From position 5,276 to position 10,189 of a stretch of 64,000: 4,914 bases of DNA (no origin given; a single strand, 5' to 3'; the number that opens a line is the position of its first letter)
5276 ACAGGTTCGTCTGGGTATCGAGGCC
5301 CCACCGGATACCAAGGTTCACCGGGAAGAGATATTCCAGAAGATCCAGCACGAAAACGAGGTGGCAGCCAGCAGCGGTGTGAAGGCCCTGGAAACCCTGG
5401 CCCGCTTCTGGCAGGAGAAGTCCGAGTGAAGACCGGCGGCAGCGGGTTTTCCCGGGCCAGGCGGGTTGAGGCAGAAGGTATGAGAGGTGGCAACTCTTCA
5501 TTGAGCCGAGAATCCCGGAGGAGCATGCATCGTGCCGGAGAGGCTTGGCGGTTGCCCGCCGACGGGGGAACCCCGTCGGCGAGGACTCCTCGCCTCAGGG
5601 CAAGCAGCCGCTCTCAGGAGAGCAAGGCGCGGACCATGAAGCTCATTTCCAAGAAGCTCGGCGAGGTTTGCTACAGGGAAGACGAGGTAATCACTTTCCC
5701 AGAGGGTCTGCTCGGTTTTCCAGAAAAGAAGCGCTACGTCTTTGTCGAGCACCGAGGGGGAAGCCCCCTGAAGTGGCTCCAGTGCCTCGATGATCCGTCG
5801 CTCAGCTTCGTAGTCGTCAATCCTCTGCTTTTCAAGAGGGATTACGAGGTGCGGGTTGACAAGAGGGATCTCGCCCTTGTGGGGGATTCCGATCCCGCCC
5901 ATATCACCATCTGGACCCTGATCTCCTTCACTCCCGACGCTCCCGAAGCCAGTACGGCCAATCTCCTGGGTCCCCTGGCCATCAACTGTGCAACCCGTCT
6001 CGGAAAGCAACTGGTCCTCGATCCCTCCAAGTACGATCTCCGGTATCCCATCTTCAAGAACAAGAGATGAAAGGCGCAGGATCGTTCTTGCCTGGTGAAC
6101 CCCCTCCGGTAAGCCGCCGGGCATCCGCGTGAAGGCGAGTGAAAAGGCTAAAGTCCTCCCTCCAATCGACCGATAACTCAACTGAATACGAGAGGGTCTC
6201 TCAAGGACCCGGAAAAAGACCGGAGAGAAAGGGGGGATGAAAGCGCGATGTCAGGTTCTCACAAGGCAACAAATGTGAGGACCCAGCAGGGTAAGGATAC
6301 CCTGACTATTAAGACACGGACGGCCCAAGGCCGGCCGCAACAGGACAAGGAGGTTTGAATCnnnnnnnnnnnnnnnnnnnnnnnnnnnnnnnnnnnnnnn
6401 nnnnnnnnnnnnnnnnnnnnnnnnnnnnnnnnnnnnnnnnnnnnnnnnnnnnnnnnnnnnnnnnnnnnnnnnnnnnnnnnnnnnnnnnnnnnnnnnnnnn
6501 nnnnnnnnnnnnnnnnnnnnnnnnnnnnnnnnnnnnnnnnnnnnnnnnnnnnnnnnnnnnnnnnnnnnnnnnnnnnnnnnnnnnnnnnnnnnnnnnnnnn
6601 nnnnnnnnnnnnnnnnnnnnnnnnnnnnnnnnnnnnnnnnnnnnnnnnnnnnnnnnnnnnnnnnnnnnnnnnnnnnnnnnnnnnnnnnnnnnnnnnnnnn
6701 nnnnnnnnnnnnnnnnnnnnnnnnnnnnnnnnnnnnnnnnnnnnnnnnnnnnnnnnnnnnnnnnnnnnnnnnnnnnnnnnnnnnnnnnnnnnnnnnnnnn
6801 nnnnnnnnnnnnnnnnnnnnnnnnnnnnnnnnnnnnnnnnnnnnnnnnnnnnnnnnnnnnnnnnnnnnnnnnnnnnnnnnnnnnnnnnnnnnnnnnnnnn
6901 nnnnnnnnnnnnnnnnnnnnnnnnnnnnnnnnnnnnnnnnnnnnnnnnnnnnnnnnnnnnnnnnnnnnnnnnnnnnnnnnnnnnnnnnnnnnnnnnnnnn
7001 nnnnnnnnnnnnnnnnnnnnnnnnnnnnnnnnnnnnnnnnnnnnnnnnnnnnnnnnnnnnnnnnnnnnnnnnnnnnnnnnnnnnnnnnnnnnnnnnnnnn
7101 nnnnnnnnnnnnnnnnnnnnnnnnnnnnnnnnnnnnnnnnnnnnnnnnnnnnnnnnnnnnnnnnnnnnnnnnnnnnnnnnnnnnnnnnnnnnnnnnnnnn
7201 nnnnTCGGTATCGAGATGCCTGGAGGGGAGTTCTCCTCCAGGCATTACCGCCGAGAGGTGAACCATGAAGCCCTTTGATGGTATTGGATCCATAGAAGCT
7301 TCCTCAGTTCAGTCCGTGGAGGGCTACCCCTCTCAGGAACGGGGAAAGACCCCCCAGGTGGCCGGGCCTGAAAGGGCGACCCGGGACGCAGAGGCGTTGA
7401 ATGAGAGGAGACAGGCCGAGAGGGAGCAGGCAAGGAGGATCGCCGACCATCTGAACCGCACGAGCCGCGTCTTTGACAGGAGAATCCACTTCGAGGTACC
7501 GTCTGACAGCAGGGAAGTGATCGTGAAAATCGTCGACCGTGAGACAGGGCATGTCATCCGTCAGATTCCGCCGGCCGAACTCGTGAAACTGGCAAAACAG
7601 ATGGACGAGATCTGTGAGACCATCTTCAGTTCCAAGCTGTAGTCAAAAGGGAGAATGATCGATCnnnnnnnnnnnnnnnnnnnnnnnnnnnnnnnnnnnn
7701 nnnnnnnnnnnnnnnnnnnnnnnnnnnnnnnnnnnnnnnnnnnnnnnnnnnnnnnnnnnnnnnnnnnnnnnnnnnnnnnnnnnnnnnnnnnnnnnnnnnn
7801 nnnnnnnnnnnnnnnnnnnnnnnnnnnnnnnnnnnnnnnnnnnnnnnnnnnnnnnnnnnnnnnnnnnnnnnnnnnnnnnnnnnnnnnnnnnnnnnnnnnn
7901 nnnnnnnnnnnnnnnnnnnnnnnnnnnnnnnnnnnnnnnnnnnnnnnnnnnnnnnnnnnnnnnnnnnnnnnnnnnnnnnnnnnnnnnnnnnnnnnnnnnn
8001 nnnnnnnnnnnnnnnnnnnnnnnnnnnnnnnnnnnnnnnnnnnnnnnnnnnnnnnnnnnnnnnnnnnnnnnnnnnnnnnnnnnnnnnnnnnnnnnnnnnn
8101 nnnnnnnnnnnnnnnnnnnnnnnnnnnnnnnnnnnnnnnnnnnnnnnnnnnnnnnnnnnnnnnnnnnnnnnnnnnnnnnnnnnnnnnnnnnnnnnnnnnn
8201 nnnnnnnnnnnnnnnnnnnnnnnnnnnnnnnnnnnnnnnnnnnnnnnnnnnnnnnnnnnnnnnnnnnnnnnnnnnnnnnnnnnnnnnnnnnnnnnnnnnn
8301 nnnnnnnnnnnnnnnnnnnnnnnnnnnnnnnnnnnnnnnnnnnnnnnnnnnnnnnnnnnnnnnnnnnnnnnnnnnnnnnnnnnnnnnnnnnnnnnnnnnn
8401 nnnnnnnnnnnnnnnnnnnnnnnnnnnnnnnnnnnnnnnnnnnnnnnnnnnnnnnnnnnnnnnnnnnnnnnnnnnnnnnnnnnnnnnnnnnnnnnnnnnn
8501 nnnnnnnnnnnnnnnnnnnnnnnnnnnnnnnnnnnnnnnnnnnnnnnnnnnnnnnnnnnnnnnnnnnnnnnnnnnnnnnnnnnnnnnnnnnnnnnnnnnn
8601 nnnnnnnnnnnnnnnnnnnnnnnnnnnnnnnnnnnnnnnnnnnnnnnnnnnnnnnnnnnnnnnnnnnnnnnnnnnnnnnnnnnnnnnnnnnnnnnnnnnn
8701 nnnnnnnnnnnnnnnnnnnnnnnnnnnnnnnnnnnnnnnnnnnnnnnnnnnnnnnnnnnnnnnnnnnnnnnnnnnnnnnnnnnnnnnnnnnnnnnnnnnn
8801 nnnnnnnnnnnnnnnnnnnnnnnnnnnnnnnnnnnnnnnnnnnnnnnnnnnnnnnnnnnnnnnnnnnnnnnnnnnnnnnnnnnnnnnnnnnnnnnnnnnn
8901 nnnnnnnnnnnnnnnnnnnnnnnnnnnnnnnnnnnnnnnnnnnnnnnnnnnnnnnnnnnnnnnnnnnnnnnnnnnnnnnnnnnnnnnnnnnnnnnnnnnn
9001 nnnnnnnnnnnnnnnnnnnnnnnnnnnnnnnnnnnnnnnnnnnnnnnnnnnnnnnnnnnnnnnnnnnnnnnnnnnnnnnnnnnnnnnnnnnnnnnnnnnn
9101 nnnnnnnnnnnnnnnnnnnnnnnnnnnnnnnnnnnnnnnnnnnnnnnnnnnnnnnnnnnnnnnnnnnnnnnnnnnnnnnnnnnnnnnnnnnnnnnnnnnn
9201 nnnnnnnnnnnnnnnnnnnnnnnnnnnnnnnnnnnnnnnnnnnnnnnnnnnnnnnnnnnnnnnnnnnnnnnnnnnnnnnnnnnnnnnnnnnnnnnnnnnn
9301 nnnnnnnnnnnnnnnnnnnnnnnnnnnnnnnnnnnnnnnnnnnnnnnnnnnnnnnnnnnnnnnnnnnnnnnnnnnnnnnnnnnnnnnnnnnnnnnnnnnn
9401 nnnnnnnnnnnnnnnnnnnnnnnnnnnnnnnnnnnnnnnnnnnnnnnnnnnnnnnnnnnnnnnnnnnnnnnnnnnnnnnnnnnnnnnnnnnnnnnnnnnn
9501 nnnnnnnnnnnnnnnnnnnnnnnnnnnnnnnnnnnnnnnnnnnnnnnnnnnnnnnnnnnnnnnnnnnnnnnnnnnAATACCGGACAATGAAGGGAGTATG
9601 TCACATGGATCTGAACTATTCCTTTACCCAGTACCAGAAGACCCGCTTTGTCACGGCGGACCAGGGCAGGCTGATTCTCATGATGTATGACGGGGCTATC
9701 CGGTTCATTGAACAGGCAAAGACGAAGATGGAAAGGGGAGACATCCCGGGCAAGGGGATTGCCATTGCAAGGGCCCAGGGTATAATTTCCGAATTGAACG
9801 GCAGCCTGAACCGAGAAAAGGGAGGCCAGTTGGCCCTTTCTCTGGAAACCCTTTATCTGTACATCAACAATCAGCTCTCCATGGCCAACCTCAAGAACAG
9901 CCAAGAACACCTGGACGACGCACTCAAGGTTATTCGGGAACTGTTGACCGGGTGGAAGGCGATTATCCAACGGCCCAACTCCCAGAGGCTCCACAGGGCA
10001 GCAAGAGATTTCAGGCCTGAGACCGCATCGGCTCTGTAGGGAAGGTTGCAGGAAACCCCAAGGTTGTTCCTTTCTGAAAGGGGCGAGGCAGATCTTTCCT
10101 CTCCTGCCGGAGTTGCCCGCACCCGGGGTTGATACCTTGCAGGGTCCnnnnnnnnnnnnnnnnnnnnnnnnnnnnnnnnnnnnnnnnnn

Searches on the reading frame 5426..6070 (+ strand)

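Call 6: search_protein_families(library=pfam, proteins=[window:5426-6070:+], max_evalue=0.0001)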
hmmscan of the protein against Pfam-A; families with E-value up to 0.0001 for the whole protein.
window:5426-6070:+ (214 aa): 1 family
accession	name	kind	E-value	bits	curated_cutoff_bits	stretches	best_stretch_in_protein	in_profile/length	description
PF02623.20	FliW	-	1.4e-34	119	25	1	89-209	1-122/122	FliW protein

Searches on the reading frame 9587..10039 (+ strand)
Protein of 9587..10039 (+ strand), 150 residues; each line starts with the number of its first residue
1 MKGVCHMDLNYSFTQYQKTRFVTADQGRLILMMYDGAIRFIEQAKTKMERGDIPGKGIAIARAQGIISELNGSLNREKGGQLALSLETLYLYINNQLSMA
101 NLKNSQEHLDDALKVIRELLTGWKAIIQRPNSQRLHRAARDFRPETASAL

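Call 5: search_protein_families(library=pfam, proteins=[window:9587-10039:+], max_evalue=0.01)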
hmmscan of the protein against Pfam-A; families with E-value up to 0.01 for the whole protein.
window:9587-10039:+ (150 aa): 1 family
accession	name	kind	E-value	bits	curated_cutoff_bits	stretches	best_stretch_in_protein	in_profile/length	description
PF02561.19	FliS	-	5.1e-37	127.1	26.7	1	14-126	2-114/115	Flagellar protein FliS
